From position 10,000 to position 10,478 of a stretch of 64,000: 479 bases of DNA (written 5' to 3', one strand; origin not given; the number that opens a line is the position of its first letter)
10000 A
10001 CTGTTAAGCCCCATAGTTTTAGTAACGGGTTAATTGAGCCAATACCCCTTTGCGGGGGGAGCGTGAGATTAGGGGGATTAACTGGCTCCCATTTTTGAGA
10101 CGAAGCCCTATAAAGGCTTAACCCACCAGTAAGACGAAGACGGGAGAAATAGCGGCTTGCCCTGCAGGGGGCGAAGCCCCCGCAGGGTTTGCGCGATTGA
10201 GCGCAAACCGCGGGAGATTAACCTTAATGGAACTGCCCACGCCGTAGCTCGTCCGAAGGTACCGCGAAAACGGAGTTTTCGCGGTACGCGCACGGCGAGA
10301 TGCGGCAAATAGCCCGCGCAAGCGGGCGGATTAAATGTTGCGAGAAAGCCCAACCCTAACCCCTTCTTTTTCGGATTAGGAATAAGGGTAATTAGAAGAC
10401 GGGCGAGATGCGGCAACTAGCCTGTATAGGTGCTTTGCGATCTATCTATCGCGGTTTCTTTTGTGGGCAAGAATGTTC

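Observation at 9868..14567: Accessory island bracketed by two different tRNA-Leu genes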

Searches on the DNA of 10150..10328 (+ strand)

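Call 73: build_rna_model(alignment_id=A6)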
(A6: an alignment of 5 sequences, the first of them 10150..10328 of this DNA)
Model R1 built from alignment A6 (5 sequences, 181 columns); structure: RNAalifold consensus.
model positions 176; base pairs 60; branch points 4; effective number of sequences 0.65; information 0.591 bits per position. Calibrated on 0.2 Mb of random sequence (short: E-values are rough).
structure used (alignment columns):
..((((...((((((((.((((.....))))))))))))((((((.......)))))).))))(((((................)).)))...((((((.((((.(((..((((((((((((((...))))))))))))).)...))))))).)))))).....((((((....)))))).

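Call 74: search_with_rna_model(model_id=R1, sources=[window, L001, L002, L003, L005, L006, L008, L009, L011, L012, L013], max_evalue=1)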
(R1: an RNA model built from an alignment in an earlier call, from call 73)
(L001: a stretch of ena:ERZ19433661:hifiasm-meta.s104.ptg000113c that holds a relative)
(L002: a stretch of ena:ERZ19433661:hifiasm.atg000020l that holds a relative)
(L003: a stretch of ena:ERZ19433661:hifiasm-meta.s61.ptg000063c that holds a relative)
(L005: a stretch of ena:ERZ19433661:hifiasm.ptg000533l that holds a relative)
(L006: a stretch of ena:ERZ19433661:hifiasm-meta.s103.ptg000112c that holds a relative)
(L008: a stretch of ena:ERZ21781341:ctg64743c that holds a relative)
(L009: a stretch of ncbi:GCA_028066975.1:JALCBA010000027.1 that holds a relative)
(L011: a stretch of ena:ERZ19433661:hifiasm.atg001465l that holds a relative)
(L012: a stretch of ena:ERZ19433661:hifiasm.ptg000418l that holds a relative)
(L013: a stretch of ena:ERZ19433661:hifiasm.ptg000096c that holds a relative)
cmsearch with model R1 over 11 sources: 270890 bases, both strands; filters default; matches with E-value up to 1: 31.
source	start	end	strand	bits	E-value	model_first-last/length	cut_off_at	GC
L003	11518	11693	+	202.9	5.8e-53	1-176/176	no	0.65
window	10150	10327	+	201.4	1.5e-52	1-176/176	no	0.64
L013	2058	2235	+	201.4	1.5e-52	1-176/176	no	0.64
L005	8488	8662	+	201.2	1.7e-52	1-176/176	no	0.65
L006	13356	13534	+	199.9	3.7e-52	1-176/176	no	0.65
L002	9380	9553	+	181.7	3.2e-47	1-176/176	no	0.63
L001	11384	11509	+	54.2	1.1e-12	1-176/176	no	0.66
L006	18516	18643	-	50.3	1.2e-11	1-176/176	no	0.66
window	14575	14700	-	49.2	2.4e-11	1-176/176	no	0.64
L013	6483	6608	-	49.2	2.4e-11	1-176/176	no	0.64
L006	18084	18209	-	49.2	2.4e-11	1-176/176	no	0.64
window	15029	15154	-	48.4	4e-11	1-176/176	no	0.63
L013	6937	7062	-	48.4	4e-11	1-176/176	no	0.63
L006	13448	13513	-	32.5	8.3e-07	91-156/176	no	0.65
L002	9457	9612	-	31.8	1.3e-06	1-176/176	no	0.6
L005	8577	8642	-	31.3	1.7e-06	91-156/176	no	0.65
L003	11236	11350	+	29.5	5.3e-06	1-176/176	no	0.65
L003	11608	11673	-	27.4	1.9e-05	91-156/176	no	0.67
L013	2149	2214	-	26.8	2.9e-05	91-156/176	no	0.65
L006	17544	17677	-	23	0.00032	1-176/176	no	0.7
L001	6561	6736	+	20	0.002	1-176/176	no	0.57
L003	11528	11554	-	19.7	0.0024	11-37/176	no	0.67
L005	6355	6416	-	18.5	0.0053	1-176/176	no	0.73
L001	11041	11107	-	17.8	0.0078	1-176/176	no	0.69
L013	7289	7508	+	16.3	0.02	1-176/176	no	0.64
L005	8498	8523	-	15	0.046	11-37/176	no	0.77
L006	18976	19089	+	13.5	0.12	1-176/176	no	0.67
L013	2068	2095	-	13.3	0.13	11-37/176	no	0.82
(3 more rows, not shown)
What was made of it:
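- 10150..10327 (+): E-type structured element, about 178 nt with 6-7 helices. Covariance-model score 201 bits (call 74).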

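Call 85: search_with_rna_model(model_id=R1, sources=[window, L001, L002, L003, L005, L006], max_evalue=1e-9, make_alignment=true)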
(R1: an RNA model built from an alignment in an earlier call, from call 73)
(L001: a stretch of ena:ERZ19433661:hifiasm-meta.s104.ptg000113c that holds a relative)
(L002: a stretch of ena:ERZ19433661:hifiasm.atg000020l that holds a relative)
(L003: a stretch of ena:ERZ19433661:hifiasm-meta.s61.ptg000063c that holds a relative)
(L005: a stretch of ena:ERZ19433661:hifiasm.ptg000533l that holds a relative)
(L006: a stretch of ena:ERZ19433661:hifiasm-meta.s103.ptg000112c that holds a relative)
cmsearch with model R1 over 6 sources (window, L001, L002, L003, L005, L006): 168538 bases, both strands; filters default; matches with E-value up to 1e-9: 10.
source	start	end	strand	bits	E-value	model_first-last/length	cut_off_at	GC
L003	11518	11693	+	202.9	3.6e-53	1-176/176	no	0.65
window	10150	10327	+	201.4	9.3e-53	1-176/176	no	0.64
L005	8488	8662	+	201.2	1e-52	1-176/176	no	0.65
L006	13356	13534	+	199.9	2.3e-52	1-176/176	no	0.65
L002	9380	9553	+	181.7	2e-47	1-176/176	no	0.63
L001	11384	11509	+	54.2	6.6e-13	1-176/176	no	0.66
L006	18516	18643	-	50.3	7.5e-12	1-176/176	no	0.66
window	14575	14700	-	49.2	1.5e-11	1-176/176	no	0.64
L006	18084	18209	-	49.2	1.5e-11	1-176/176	no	0.64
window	15029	15154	-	48.4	2.5e-11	1-176/176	no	0.63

Alignment A7: 10 matches aligned to the model, 189 columns, each read 5' to 3' on its own strand. Consensus structure (alignment columns), stored with it:
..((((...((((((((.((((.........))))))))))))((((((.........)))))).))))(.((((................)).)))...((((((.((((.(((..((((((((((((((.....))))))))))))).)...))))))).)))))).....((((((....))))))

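Call 93: search_with_rna_model(model_id=R1, sources=[L094, L095, L008, L012, L011], max_evalue=1)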
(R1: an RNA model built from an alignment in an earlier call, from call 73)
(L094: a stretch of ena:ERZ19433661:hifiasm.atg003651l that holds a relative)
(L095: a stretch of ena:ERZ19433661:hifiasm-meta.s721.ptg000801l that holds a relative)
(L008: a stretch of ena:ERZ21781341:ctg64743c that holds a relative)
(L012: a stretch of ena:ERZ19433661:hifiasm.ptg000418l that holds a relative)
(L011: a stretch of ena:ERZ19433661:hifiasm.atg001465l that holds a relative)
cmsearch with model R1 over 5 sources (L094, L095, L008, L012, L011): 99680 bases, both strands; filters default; matches with E-value up to 1: 3.
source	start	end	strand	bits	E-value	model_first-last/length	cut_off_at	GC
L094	7316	7440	-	9.1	0.67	1-176/176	no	0.71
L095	7316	7440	-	9.1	0.67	1-176/176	no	0.71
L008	8321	8375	+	8.5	0.98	6-58/176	no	0.71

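Call 106: search_with_rna_model(model_id=R1, sources=[L096, L097, L098, L099, L100, L101, L102], max_evalue=1)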
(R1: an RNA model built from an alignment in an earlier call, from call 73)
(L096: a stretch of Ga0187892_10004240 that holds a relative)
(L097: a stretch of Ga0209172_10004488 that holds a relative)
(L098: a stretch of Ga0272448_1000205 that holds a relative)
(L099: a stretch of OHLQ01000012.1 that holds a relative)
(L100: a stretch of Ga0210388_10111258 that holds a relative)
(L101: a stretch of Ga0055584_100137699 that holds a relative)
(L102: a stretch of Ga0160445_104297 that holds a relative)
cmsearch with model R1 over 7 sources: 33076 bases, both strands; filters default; matches with E-value up to 1: 1.
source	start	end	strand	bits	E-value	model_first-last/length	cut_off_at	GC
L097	1179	1220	-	11.1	0.062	135-176/176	5'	0.62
